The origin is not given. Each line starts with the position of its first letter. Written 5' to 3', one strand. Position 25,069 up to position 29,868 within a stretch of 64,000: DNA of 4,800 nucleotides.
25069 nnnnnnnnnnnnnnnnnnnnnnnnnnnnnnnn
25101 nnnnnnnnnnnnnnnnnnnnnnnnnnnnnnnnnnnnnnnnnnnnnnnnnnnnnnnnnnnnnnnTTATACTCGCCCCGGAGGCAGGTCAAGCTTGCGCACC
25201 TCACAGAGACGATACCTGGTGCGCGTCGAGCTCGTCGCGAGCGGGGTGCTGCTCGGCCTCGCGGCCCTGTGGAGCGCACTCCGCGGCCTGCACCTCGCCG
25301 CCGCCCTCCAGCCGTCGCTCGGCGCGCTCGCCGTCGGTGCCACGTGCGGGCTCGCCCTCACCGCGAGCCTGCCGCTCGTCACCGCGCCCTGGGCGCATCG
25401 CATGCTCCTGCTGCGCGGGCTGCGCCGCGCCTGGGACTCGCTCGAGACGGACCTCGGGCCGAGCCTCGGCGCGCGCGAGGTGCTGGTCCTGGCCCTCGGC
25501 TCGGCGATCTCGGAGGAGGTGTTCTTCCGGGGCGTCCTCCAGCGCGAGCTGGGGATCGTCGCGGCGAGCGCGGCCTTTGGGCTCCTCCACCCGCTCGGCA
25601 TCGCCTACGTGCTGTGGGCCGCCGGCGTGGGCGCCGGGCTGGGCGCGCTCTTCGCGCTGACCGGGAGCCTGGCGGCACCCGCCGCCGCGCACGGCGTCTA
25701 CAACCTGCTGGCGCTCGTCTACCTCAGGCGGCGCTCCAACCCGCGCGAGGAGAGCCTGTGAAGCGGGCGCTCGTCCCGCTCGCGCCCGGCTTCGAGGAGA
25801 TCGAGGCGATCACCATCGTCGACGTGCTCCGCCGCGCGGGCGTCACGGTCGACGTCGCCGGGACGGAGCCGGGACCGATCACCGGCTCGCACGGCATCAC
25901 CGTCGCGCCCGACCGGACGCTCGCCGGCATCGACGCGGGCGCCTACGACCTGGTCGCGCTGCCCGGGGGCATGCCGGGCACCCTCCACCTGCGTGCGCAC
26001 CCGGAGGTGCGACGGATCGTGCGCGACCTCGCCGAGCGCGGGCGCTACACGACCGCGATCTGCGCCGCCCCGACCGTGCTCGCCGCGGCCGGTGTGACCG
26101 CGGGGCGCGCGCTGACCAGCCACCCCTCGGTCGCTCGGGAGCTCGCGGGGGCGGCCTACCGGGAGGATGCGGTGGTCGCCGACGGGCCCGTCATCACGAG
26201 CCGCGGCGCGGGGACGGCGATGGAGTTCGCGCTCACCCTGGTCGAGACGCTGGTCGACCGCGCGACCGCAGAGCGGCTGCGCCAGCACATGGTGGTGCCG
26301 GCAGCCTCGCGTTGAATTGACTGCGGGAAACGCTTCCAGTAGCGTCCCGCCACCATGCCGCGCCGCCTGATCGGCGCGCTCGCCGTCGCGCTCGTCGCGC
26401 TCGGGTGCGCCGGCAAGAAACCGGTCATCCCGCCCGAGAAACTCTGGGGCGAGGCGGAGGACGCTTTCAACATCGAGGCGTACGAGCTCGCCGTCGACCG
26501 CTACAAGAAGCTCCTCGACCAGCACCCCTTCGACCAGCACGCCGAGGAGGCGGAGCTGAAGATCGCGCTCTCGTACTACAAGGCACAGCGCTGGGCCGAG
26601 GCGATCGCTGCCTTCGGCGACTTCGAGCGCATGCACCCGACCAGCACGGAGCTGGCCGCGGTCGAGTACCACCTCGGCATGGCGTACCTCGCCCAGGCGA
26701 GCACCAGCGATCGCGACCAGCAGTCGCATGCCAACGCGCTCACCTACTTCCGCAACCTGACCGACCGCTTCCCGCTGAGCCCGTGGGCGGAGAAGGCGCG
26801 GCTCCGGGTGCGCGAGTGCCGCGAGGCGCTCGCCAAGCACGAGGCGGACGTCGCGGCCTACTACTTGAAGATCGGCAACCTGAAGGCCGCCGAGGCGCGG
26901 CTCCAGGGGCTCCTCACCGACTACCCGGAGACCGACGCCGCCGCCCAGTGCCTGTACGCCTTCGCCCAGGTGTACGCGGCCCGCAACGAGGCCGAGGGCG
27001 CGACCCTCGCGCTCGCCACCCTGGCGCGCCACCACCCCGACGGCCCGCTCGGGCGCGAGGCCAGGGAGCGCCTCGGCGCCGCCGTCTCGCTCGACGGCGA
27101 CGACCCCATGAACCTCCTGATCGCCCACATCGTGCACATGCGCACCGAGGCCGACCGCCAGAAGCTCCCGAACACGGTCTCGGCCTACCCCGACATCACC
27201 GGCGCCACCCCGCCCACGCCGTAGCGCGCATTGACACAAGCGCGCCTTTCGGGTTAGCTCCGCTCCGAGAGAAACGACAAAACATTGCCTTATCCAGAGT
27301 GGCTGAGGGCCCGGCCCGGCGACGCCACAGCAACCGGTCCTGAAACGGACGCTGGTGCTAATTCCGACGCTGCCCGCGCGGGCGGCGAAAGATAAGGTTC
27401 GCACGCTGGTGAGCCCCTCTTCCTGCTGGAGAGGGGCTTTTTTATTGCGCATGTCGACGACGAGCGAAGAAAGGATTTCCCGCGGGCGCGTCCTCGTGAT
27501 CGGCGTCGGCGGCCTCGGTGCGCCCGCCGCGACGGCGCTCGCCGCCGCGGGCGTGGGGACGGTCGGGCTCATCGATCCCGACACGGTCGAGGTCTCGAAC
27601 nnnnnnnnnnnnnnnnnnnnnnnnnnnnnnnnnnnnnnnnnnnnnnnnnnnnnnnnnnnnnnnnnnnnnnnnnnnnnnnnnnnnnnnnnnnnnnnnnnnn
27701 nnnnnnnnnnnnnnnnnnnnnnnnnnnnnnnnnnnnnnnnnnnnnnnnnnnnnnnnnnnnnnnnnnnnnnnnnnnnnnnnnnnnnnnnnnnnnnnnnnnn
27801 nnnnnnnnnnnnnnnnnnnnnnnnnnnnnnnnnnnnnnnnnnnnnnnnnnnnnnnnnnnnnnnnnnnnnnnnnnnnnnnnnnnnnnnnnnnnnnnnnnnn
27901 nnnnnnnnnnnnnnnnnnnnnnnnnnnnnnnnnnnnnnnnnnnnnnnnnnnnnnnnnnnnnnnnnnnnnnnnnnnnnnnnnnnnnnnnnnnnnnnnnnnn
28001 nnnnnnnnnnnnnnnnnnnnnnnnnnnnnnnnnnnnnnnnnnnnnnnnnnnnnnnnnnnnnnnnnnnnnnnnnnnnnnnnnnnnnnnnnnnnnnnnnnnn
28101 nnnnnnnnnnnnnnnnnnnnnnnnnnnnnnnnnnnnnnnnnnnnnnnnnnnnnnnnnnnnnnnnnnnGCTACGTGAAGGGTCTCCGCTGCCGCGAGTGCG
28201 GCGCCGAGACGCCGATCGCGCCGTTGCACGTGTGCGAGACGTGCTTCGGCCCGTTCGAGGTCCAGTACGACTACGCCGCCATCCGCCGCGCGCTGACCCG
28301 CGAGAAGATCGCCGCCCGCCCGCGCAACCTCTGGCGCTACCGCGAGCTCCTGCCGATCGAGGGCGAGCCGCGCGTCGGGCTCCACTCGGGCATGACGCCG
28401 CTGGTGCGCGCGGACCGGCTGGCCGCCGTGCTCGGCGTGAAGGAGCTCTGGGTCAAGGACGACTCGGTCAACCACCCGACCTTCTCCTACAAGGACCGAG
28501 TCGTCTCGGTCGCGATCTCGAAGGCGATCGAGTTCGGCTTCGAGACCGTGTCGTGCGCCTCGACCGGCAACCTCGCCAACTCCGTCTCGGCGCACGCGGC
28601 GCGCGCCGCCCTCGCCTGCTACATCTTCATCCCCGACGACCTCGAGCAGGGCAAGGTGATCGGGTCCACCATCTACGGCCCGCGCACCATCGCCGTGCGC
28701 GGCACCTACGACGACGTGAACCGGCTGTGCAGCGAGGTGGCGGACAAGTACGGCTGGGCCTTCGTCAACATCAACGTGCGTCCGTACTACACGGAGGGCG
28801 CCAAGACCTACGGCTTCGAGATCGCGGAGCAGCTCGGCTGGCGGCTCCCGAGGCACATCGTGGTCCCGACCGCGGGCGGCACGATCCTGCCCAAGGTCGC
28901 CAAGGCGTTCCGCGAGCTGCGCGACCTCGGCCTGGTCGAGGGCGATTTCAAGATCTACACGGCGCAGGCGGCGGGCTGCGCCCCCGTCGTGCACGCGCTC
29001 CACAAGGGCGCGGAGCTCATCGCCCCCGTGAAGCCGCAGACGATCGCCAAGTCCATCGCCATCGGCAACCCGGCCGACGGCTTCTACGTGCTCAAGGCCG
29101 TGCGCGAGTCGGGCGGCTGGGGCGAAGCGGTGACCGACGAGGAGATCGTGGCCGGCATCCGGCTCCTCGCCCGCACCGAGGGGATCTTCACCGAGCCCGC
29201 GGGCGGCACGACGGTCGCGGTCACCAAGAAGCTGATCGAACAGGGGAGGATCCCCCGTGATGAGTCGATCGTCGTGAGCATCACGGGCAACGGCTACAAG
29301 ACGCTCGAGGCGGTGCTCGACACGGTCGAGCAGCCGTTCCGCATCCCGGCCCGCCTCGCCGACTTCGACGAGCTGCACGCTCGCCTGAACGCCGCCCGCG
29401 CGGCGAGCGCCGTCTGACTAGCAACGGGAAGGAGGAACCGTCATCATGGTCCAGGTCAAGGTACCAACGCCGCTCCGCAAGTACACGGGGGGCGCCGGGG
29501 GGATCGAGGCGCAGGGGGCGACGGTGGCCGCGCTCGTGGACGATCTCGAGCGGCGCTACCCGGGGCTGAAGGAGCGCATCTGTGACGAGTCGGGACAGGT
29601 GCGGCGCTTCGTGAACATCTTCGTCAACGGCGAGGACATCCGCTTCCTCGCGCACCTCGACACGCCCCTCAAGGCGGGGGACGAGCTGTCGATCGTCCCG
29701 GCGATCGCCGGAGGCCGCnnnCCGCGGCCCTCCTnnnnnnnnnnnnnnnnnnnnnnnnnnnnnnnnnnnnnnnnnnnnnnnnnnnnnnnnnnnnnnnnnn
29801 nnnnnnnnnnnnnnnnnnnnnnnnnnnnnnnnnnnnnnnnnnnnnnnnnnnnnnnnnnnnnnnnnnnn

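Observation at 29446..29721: Sulfur carrier ends in Gly-Gly-Arg but no JAMM/Mov34 peptidase is in the operon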

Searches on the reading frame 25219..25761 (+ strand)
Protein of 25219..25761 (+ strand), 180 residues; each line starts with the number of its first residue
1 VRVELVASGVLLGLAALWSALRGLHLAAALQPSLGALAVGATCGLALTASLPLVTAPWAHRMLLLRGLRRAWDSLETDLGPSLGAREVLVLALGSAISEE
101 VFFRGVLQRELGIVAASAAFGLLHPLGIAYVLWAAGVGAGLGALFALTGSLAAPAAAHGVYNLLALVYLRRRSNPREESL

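Call 62: search_protein_families(library=pfam, proteins=[window:25219-25761:+], max_evalue=0.001)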
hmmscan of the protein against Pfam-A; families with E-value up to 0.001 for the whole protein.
window:25219-25761:+ (180 aa): 1 family
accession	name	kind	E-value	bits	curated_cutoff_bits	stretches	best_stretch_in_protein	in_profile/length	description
PF02517.21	Rce1-like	-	5.1e-14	52.8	22.4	1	88-164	8-93/93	Type II CAAX prenyl endopeptidase Rce1-like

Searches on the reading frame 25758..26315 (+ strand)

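Call 5: search_protein_families(library=pfam, proteins=[window:25758-26315:+], max_evalue=0.01)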
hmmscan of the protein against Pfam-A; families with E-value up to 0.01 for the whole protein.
window:25758-26315:+ (185 aa): 1 family
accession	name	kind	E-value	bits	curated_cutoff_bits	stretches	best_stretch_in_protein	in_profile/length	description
PF01965.30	DJ-1_PfpI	-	1.2e-48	165.5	26.6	1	2-163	1-164/165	DJ-1/PfpI family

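Call 6: search_protein_families(library=ncbifam, proteins=[window:25758-26315:+], max_evalue=0.01)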
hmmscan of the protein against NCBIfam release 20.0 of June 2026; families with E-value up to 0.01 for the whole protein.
window:25758-26315:+ (185 aa): 7 families
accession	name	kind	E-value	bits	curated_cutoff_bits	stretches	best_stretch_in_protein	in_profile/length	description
TIGR01383.1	not_thiJ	equivalog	4.8e-53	179.6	131.25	1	4-175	2-178/180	DJ-1 family glyoxalase III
TIGR01382.1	PfpI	subfamily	6e-32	110.5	139.05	1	9-165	7-168/169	DJ-1/PfpI/YhbO family deglycase/protease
NF008605.0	PRK11574.1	equivalog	2.4e-30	105.8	252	1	3-182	4-189/196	protein deglycase YajL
NF040823.1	deglyc_PfpI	equivalog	8e-20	71.4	330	1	6-156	5-156/166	deglycase PfpI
NF006902.0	PRK09393.1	equivalog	7.9e-11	41.7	425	1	32-182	48-199/327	transcriptional regulator FtrA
NF052371.1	TransRegGbdRPseu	equivalog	0.0043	16.1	480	1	39-126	61-144/365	choline metabolism transcriptional regulator GbdR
NF003168.0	PRK04155.1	equivalog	0.0085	15.2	365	0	62-118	147-203/287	glyoxalase III HchA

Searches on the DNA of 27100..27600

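Call 51: search_rna_families(source=window, start=27100, end=27600, threshold=evalue, max_evalue=1, show_alignments=2)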
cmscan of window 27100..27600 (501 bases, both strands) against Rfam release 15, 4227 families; matches with E-value up to 1: 3.
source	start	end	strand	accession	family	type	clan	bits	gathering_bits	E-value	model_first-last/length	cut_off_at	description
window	27287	27398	+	RF00162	SAM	Cis-reg; riboswitch;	CL00012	80.8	44.4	1.5e-19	1-108/108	no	SAM riboswitch aptamer (S box leader)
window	27371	27445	+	RF02837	anti-hemB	Gene; sRNA;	-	23.1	49.5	0.0036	1-81/81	no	Burkholderia RNA 7 (anti-hemB)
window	27345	27444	+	RF02883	BcKCsr2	Gene; sRNA;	-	16.8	40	0.19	1-129/129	no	Burkholderia sRNA 2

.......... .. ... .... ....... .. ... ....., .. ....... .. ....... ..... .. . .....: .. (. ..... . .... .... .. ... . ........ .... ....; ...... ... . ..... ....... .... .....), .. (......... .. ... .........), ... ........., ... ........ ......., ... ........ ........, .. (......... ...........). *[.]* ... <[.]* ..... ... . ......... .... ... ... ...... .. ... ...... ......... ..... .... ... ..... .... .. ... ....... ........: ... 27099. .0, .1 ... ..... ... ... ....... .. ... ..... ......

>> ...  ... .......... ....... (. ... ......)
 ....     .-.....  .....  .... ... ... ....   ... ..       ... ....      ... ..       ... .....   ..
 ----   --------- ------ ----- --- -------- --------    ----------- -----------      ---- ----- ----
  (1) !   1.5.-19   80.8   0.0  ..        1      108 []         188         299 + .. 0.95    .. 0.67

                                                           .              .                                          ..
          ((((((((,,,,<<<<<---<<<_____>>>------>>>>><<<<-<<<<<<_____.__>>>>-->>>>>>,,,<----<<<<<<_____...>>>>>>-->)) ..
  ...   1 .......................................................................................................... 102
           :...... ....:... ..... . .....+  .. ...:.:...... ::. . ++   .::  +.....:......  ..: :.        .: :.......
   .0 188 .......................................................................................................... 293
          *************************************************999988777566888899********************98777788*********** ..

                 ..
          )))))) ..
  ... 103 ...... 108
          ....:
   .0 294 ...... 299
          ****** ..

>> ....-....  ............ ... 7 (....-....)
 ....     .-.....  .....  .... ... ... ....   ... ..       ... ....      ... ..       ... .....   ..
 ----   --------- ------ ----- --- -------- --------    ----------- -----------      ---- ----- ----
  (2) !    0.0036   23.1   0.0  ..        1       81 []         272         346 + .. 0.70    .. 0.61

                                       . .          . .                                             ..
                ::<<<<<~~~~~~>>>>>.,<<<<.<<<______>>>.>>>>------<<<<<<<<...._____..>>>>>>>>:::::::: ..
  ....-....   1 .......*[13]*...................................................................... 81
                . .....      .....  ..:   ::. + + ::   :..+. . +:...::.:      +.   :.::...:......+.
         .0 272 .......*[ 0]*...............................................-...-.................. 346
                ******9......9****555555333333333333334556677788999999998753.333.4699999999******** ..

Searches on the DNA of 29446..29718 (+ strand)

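Call 52: search_rna_families(sources=[L001, L002, L007, L009, L012, L028, L030], threshold=gathering)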
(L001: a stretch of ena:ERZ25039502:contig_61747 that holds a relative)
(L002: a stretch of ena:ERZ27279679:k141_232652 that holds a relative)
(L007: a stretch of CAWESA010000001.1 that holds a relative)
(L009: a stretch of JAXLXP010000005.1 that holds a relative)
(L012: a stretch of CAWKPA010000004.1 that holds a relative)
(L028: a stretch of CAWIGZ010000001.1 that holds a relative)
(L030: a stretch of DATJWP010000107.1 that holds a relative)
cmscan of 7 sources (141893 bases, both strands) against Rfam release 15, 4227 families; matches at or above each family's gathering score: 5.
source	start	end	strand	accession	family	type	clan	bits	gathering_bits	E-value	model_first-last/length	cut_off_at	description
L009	7818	7921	+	RF00162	SAM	Cis-reg; riboswitch;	CL00012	87.4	44.4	5.2e-19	1-108/108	no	SAM riboswitch aptamer (S box leader)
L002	7827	7937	+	RF00162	SAM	Cis-reg; riboswitch;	CL00012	86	44.4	1.3e-18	1-108/108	no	SAM riboswitch aptamer (S box leader)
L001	7844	7944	+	RF00162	SAM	Cis-reg; riboswitch;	CL00012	79.1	44.4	1.3e-16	1-108/108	no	SAM riboswitch aptamer (S box leader)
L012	7829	7947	+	RF00162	SAM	Cis-reg; riboswitch;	CL00012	71.8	44.4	1.7e-14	1-108/108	no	SAM riboswitch aptamer (S box leader)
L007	7796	7915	+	RF00162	SAM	Cis-reg; riboswitch;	CL00012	68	44.4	2.2e-13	1-108/108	no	SAM riboswitch aptamer (S box leader)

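Call 54: search_rna_families(sources=[L036, L051, L055, L065, L073, L084, L052], threshold=gathering)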
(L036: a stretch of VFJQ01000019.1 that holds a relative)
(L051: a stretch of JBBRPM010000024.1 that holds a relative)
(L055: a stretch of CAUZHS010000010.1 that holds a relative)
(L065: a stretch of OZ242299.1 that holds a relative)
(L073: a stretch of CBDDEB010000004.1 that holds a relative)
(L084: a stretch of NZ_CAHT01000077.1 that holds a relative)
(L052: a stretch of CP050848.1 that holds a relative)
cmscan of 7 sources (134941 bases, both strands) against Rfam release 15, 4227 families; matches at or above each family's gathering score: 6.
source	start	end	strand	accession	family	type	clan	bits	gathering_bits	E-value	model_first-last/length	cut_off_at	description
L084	1593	1705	+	RF00162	SAM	Cis-reg; riboswitch;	CL00012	90.5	44.4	6.2e-20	1-108/108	no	SAM riboswitch aptamer (S box leader)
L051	8439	8562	+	RF00162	SAM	Cis-reg; riboswitch;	CL00012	83.9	44.4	5e-18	1-108/108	no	SAM riboswitch aptamer (S box leader)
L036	8499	8615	+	RF00162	SAM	Cis-reg; riboswitch;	CL00012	79.9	44.4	7.1e-17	1-108/108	no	SAM riboswitch aptamer (S box leader)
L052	8504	8640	+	RF00162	SAM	Cis-reg; riboswitch;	CL00012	78.6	44.4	1.7e-16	1-108/108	no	SAM riboswitch aptamer (S box leader)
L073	8347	8493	+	RF00162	SAM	Cis-reg; riboswitch;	CL00012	71.1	44.4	2.6e-14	1-108/108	no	SAM riboswitch aptamer (S box leader)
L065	4685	4756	-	RF00005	tRNA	Gene; tRNA;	CL00001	66.9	29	4.8e-12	1-71/71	no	tRNA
